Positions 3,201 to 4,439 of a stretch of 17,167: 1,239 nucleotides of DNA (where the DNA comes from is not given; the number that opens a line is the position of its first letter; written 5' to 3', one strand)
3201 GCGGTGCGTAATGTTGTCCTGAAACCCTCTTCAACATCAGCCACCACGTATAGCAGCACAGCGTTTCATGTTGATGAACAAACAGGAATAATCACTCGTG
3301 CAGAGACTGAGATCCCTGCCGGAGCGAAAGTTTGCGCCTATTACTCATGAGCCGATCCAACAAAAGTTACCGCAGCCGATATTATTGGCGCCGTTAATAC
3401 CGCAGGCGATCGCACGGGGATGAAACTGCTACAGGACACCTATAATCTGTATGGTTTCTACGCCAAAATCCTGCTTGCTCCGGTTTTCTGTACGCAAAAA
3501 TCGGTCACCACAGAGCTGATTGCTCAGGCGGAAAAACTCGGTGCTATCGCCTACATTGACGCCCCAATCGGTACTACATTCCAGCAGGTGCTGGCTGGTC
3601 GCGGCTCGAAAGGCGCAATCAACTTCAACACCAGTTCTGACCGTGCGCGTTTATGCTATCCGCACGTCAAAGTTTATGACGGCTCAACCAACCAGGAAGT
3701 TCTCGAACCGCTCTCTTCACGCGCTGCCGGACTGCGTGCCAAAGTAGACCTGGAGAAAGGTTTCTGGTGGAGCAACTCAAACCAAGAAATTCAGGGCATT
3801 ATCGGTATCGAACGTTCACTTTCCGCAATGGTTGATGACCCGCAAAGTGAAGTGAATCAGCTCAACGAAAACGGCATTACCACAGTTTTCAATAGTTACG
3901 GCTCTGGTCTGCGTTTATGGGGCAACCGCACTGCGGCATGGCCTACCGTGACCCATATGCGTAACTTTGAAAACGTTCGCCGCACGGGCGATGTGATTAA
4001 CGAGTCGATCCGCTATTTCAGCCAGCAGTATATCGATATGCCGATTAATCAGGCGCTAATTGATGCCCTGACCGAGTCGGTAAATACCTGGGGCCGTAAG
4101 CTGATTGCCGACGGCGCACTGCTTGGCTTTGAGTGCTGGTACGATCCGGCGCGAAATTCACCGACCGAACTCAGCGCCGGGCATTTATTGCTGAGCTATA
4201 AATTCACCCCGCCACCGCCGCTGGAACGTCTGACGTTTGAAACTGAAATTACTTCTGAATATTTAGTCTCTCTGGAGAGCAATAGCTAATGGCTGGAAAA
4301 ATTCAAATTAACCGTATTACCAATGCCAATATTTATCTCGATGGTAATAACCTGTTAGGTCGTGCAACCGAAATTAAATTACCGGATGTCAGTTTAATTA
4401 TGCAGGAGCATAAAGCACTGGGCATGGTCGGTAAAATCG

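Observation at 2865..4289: Tail sheath gene interrupted by a single in-frame TGA (3348..3350)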

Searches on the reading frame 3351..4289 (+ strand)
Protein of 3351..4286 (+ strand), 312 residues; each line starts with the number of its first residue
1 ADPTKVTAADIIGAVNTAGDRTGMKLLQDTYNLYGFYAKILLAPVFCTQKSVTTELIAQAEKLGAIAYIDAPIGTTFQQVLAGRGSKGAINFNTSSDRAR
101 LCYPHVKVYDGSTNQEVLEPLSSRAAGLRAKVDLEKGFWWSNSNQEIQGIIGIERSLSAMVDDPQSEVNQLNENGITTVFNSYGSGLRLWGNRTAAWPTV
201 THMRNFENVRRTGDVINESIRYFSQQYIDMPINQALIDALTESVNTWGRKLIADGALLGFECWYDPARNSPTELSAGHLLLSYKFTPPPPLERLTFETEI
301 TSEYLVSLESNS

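Call 9: find_encoding_contigs(protein=window:3420-4289:+, flank=10000, max_places=10)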
Protein window:3420-4289:+ (289 aa): 24 contigs read that carry it; 10 places shown.
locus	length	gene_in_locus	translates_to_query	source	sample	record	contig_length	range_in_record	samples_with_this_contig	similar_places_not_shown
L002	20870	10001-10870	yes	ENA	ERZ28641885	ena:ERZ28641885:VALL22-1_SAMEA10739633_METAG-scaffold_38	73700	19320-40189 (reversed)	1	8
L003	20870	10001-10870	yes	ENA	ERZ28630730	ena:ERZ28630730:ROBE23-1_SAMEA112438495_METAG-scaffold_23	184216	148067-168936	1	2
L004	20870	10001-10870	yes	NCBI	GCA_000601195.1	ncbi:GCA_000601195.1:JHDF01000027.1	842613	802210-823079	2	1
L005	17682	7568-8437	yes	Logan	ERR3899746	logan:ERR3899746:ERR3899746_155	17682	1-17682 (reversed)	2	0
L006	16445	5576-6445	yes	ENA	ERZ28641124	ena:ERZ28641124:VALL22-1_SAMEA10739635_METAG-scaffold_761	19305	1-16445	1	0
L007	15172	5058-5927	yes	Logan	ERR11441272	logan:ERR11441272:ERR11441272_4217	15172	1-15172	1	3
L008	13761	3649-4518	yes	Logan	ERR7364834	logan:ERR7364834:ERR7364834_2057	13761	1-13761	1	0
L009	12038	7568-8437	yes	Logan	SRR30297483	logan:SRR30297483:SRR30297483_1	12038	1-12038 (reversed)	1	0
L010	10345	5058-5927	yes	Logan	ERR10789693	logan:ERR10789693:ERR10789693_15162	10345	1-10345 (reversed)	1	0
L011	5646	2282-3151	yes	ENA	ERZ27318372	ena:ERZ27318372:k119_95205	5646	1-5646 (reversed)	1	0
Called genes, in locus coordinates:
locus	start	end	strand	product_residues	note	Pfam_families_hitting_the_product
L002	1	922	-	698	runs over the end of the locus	PF06082:YjbH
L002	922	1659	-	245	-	PF20616:Caps_syn_GfcC_N, PF06251:Caps_syn_GfcC_C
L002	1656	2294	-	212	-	PF11102:YjbF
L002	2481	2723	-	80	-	-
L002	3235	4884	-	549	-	PF00342:PGI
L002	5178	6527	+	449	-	PF00696:AA_kinase, PF13840:ACT_7 (faint), PF01842:ACT (weak), PF22468:ACT_9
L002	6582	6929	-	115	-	PF08765:Mor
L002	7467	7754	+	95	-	PF13272:Holin_2-3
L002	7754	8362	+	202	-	PF01464:SLT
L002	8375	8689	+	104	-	-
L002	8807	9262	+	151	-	PF09646:Gp37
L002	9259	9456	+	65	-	-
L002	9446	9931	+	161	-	-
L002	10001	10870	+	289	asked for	PF04984:Phage_sheath_1, PF17482:Phage_sheath_1C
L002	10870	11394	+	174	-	PF04985:Phage_tube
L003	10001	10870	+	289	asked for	PF04984:Phage_sheath_1, PF17482:Phage_sheath_1C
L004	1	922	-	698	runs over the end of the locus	PF06082:YjbH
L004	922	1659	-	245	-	PF20616:Caps_syn_GfcC_N, PF06251:Caps_syn_GfcC_C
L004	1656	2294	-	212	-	PF11102:YjbF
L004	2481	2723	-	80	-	-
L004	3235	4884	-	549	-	PF00342:PGI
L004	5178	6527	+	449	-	PF00696:AA_kinase, PF13840:ACT_7 (faint), PF01842:ACT (weak), PF22468:ACT_9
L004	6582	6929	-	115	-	PF08765:Mor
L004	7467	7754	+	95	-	PF13272:Holin_2-3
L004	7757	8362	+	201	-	PF01464:SLT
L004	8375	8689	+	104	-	-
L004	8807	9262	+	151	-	PF09646:Gp37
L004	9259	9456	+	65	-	-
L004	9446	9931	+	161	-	-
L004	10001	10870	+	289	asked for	PF04984:Phage_sheath_1, PF17482:Phage_sheath_1C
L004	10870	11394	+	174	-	PF04985:Phage_tube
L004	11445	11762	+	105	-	PF10109:Phage_TAC_7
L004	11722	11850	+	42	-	-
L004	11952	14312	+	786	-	PF10145:PhageMin_Tail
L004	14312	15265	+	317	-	PF06995:Phage_P2_GpU, PF18433:DUF5610 (faint)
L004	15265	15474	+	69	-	PF05489:Phage_tail_X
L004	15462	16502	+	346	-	PF05954:Phage_GPD, PF24032:YQBQ (weak)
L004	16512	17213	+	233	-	PF04717:Phage_base_V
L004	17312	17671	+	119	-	PF04965:GPW_gp25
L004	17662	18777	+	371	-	PF26776:Baseplate_J_N, PF04865:Baseplate_J, PF26078:Baseplate_J_M, PF26079:Baseplate_J_C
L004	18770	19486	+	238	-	PF09684:Tail_P2_I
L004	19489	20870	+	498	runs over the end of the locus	PF12571:Phage_tail_fib, PF03406:Phage_fiber_2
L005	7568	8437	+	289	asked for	PF04984:Phage_sheath_1, PF17482:Phage_sheath_1C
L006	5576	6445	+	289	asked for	PF04984:Phage_sheath_1, PF17482:Phage_sheath_1C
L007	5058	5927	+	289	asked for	PF04984:Phage_sheath_1, PF17482:Phage_sheath_1C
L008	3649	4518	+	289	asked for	PF04984:Phage_sheath_1, PF17482:Phage_sheath_1C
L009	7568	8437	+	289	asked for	PF04984:Phage_sheath_1, PF17482:Phage_sheath_1C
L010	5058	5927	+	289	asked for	PF04984:Phage_sheath_1, PF17482:Phage_sheath_1C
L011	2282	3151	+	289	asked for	PF04984:Phage_sheath_1, PF17482:Phage_sheath_1C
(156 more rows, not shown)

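Call 14: search_protein_families(library=pfam, proteins=[window:3351-4286:+], max_evalue=0.01)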
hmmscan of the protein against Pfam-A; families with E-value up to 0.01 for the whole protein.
window:3351-4286:+ (312 aa): 2 families
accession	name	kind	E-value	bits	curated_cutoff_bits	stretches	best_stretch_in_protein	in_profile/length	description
PF04984.19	Phage_sheath_1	-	3.5e-31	108.7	31.4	1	20-195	2-168/168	Phage tail sheath protein subtilisin-like domain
PF17482.7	Phage_sheath_1C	-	3e-18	66.2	26.9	1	204-301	6-104/104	Phage tail sheath C-terminal domain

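Call 20: list_cluster_members(proteins=[window:3420-4289:+, window:2865-3350:+, L019:8577-10001:+])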
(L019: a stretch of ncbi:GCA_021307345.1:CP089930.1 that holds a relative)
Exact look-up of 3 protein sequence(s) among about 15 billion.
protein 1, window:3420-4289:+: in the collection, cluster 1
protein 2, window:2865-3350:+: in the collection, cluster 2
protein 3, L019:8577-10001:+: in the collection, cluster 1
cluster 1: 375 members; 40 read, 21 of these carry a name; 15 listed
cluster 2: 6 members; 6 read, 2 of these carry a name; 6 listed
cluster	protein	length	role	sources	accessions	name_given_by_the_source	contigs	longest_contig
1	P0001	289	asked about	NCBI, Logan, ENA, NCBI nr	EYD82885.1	phage tail sheath family protein [Escherichia coli 1-176-05_S3_C2]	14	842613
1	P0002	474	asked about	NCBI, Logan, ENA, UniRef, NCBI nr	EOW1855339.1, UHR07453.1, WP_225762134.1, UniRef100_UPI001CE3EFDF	phage tail sheath family protein [Escherichia coli] | phage tail sheath subtilisin-like domain-containing protein n=1 Tax=Escherichia TaxID=561 ... | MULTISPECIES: phage tail sheath family protein [Escherichia]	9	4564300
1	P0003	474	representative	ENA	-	-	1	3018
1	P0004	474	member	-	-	phage tail sheath family protein [Escherichia coli] | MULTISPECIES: phage tail sheath family protein [Escherichia]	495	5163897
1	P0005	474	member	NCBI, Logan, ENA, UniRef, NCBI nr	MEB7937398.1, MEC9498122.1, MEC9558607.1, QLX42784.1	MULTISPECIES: phage tail sheath subtilisin-like domain-containing protein [Escherichia] | phage tail sheath subtilisin-like domain-containing protein n=1 Tax=Escherichia TaxID=561 ...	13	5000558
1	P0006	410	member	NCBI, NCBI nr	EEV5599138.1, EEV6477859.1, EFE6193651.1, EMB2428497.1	phage tail sheath subtilisin-like domain-containing protein, partial [Escherichia coli] | phage tail sheath family protein [Escherichia coli]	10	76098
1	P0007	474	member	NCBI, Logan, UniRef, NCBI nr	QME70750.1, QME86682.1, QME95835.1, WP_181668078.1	phage tail sheath family protein [Escherichia fergusonii] | phage tail sheath subtilisin-like domain-containing protein n=1 Tax=Escherichia ...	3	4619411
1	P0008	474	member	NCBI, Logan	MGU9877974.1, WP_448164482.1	phage tail sheath subtilisin-like domain-containing protein [Escherichia coli]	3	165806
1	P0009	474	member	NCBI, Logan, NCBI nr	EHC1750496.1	phage tail sheath family protein [Escherichia coli]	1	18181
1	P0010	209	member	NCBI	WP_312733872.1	phage tail sheath family protein, partial [Escherichia coli]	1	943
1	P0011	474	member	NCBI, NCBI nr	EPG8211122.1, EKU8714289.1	phage tail sheath subtilisin-like domain-containing protein [Escherichia coli] | phage tail sheath family protein [Escherichia coli]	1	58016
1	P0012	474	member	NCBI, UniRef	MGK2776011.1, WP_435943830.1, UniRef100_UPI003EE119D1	phage tail sheath subtilisin-like domain-containing protein [Escherichia coli] | phage tail sheath subtilisin-like domain-containing protein n=1 Tax=Escherichia coli ...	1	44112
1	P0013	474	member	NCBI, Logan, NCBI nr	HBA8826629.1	TPA: phage tail sheath family protein [Escherichia coli] | phage tail sheath family protein [Escherichia coli]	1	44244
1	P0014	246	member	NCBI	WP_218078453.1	phage tail sheath subtilisin-like domain-containing protein, partial [Escherichia coli]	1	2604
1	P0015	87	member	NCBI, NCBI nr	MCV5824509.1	phage tail sheath subtilisin-like domain-containing protein, partial [Escherichia coli] | phage tail sheath subtilisin-like domain-containing protein [Escherichia coli]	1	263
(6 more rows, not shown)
